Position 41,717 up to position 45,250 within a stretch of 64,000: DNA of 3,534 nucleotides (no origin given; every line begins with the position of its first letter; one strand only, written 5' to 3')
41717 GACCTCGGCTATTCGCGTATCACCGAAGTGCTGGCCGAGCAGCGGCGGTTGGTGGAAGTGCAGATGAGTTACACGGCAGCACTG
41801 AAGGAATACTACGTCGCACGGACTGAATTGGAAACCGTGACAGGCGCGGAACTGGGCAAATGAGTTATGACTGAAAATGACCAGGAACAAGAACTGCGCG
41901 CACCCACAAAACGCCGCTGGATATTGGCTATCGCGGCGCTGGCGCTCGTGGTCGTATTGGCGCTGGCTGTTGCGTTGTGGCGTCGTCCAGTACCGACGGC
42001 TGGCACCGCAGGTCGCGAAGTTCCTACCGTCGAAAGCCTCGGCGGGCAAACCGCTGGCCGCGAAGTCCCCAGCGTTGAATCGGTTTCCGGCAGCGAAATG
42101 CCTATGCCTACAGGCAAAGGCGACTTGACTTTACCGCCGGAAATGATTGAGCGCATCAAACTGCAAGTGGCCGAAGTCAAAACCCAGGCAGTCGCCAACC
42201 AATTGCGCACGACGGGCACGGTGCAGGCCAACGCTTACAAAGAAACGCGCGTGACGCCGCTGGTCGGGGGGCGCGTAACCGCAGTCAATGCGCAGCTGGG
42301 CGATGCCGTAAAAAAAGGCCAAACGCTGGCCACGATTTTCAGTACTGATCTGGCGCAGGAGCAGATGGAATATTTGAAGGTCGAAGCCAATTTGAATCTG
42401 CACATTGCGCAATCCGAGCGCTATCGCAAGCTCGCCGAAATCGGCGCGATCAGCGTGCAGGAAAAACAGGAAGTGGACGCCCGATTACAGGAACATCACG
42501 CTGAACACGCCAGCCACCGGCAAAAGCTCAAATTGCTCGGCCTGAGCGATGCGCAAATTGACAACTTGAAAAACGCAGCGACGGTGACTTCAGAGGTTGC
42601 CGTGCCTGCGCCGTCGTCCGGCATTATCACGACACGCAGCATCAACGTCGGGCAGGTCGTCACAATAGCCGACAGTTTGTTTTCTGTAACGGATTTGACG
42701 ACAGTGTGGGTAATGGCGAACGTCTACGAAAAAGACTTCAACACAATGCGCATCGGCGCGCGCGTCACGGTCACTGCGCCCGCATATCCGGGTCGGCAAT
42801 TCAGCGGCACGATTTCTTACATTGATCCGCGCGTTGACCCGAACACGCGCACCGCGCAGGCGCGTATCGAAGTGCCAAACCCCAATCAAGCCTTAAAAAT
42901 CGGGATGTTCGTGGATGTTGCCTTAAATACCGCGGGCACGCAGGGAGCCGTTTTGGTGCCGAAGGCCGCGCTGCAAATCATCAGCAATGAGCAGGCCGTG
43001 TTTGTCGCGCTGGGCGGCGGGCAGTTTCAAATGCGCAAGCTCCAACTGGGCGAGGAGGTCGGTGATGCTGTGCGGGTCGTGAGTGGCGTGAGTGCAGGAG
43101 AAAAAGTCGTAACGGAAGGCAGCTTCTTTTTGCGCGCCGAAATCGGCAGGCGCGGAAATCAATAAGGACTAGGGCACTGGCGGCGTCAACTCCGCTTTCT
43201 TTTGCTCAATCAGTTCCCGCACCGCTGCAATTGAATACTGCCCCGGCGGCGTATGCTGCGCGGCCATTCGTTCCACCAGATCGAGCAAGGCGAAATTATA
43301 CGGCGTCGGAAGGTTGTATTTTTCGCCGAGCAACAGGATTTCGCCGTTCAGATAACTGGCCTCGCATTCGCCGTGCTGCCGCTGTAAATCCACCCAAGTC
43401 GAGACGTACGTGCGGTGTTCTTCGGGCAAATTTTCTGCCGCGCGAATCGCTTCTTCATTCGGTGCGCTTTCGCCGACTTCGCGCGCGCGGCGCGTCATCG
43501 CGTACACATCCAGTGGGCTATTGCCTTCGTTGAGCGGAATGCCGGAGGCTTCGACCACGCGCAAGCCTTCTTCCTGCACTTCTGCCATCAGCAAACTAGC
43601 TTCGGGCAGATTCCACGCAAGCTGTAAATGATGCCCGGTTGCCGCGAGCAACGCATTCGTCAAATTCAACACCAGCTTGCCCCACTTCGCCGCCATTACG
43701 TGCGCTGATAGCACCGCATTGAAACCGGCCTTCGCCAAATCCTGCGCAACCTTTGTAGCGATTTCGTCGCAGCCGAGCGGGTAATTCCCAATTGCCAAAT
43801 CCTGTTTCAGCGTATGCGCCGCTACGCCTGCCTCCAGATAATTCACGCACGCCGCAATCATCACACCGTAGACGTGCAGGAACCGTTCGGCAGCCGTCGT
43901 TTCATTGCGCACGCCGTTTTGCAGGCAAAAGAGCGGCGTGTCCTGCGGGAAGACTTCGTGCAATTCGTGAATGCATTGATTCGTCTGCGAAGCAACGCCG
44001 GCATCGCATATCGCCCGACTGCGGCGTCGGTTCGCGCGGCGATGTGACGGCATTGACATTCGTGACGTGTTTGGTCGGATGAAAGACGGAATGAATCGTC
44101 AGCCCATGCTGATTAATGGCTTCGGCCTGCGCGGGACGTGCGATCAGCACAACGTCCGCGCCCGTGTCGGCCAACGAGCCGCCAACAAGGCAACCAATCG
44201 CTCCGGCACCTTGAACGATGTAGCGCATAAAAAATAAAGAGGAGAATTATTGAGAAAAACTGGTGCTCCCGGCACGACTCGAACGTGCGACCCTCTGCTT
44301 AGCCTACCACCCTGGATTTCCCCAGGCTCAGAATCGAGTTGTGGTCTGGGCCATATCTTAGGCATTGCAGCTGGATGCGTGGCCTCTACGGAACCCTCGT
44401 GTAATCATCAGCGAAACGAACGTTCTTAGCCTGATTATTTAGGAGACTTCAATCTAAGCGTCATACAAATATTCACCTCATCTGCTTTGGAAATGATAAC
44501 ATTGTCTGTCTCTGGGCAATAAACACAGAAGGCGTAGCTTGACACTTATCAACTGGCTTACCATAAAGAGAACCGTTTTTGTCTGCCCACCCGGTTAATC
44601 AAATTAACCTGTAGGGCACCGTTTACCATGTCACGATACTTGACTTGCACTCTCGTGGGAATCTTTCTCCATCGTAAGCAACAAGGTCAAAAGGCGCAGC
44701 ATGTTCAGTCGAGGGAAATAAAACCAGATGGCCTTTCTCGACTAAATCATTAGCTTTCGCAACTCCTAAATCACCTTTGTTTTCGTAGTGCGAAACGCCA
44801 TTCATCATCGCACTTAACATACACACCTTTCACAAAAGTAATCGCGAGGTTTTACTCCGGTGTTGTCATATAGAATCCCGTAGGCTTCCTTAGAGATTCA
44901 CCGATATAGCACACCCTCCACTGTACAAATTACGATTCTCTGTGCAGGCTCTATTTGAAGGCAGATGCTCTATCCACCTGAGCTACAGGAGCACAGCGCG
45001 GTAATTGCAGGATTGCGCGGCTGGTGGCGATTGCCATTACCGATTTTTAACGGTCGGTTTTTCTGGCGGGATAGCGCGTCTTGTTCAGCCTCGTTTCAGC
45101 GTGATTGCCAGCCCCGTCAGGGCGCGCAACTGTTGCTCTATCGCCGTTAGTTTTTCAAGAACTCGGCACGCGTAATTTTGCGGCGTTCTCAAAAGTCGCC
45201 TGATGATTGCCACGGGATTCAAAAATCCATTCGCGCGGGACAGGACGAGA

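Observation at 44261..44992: tRNA-Arg(UCU) gene split in its anticodon by a 655-nt group-I-like intron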

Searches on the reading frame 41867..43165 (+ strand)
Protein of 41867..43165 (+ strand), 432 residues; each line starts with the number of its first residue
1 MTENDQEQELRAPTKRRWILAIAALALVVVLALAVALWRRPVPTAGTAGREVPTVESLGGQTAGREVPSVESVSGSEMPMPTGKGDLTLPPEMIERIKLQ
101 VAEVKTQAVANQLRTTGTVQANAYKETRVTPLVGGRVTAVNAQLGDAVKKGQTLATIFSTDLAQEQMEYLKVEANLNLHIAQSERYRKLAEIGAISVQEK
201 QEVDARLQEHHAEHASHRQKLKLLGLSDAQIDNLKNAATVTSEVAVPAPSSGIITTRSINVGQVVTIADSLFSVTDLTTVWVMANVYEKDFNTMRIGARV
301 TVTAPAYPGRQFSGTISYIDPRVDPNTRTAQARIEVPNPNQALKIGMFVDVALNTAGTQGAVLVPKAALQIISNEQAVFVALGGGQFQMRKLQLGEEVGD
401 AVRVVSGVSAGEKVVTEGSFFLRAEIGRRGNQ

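Call 12: find_encoding_contigs(protein=window:41867-43165:+, flank=3000, max_places=4)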
Protein window:41867-43165:+ (432 aa): 1 contig read that carries it; 1 place shown.
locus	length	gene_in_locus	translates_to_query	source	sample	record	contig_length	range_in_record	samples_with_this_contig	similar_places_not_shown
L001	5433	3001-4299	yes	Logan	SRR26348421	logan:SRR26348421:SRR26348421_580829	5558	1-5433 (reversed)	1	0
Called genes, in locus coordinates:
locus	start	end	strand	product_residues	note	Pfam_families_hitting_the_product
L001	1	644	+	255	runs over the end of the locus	?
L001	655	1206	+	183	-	PF00583:Acetyltransf_1, PF13673:Acetyltransf_10 (faint), PF13508:Acetyltransf_7 (weak)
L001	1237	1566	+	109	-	PF00034:Cytochrom_C (faint), PF13442:Cytochrome_CBB3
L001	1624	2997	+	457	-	PF02321:OEP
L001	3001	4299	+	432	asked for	PF25917:BSH_RND, PF25919:BSH_CusB (faint), PF25973:BSH_CzcB, PF25944:Beta-barrel_RND (weak), PF25954:Beta-barrel_RND_2, PF25967:RND-MFP_C (weak), PF25975:CzcB_C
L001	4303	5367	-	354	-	PF02558:ApbA, PF08546:ApbA_C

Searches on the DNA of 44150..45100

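Call 4: search_rna_families(source=window, start=44150, end=45100, threshold=evalue, max_evalue=10, show_alignments=4)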
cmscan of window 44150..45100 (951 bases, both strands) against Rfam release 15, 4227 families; matches with E-value up to 10: 1.
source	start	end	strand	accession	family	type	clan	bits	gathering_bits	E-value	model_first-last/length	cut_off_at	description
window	44226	44295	+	RF02194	HPnc0260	Gene; antisense;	-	30.1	59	0.66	83-153/156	no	Bacterial antisense RNA HPnc0260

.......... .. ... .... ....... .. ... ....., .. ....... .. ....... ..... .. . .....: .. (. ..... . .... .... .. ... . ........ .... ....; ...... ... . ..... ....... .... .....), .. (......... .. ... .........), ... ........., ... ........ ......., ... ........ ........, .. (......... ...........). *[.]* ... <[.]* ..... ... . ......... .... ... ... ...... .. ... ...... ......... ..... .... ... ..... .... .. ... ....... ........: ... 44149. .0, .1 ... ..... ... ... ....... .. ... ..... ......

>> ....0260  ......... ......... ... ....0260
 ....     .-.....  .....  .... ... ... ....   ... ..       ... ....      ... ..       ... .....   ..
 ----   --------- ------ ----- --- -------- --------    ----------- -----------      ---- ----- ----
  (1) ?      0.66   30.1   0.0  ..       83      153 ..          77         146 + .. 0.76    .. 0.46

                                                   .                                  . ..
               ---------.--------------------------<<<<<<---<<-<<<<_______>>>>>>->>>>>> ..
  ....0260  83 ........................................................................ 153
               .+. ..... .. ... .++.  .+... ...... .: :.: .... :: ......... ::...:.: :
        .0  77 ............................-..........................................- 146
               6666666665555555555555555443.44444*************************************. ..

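Call 72: search_with_rna_model(model_id=R2, source=window, start=44200, end=45100, max_evalue=1, show_alignments=1)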
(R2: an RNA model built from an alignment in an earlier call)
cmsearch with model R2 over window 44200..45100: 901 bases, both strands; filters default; matches with E-value up to 1: 1.
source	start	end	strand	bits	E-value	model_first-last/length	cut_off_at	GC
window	44850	44963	-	60.7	1.6e-15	1-108/108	no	0.44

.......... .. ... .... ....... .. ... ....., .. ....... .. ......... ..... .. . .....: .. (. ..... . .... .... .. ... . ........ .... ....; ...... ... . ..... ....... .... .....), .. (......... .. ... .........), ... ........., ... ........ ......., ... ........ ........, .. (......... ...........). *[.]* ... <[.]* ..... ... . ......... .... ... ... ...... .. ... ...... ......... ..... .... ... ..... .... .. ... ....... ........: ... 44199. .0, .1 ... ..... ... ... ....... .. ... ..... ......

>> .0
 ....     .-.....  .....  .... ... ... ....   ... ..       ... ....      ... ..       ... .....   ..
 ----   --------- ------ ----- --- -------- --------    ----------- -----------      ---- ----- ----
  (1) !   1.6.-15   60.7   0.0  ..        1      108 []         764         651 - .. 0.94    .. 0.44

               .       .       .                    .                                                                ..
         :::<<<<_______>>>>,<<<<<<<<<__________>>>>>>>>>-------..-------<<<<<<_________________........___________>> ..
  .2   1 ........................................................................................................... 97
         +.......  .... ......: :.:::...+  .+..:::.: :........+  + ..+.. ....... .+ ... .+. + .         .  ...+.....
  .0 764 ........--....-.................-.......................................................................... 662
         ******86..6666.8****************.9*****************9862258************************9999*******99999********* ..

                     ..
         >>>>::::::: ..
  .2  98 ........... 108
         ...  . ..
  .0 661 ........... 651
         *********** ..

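Call 73: search_with_rna_model(model_id=R1, source=window, start=44200, end=45100, max_evalue=1, show_alignments=1)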
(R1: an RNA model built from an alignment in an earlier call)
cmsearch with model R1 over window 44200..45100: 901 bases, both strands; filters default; matches with E-value up to 1: 1.
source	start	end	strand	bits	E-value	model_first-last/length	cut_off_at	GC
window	44297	44397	-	83.2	7.5e-24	1-107/107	no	0.56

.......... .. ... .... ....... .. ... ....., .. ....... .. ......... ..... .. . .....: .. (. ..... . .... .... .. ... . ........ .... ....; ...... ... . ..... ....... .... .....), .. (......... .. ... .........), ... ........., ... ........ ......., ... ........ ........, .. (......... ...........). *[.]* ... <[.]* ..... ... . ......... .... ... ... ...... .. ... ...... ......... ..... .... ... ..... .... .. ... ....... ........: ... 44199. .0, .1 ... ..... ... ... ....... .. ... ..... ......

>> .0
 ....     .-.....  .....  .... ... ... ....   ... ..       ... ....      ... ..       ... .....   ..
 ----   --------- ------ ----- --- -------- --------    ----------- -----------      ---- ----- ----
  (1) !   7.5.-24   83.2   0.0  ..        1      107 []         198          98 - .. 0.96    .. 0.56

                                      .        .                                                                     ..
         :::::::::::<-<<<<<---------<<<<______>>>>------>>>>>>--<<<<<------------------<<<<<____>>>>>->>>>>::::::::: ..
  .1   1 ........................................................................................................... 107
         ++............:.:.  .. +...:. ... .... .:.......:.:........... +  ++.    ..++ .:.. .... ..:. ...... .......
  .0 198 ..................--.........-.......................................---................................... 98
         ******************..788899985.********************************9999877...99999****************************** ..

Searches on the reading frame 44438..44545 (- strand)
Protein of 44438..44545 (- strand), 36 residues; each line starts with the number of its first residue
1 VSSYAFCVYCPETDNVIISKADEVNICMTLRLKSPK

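Call 8: search_protein_families(library=pfam, proteins=[window:44438-44545:-], max_evalue=1)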
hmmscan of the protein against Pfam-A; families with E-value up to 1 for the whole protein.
seq(36 aa): 0 families

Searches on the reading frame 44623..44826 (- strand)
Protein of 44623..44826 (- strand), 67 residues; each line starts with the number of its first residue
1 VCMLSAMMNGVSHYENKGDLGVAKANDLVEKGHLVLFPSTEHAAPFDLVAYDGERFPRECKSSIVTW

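Call 8: search_protein_families(library=pfam, proteins=[window:44626-44820:-], max_evalue=1)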
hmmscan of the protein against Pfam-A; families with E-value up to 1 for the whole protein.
seq(65 aa): 1 family
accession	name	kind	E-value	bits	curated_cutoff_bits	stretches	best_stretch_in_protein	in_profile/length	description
PF11645.14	PDDEXK_5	-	3.1e-06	27.7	26.1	1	13-56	4-47/138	PD-(D/E)XK endonuclease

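Call 35: find_encoding_contigs(protein=window:44623-44826:-, flank=2500, max_places=4)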
Protein window:44623-44826:- (67 aa): no gene with exactly this product is on record in the collection.

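Call 49: find_encoding_contigs(protein=window:44623-44820:-, flank=2500, max_places=4)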
Protein window:44623-44820:- (65 aa): no gene with exactly this product is on record in the collection.
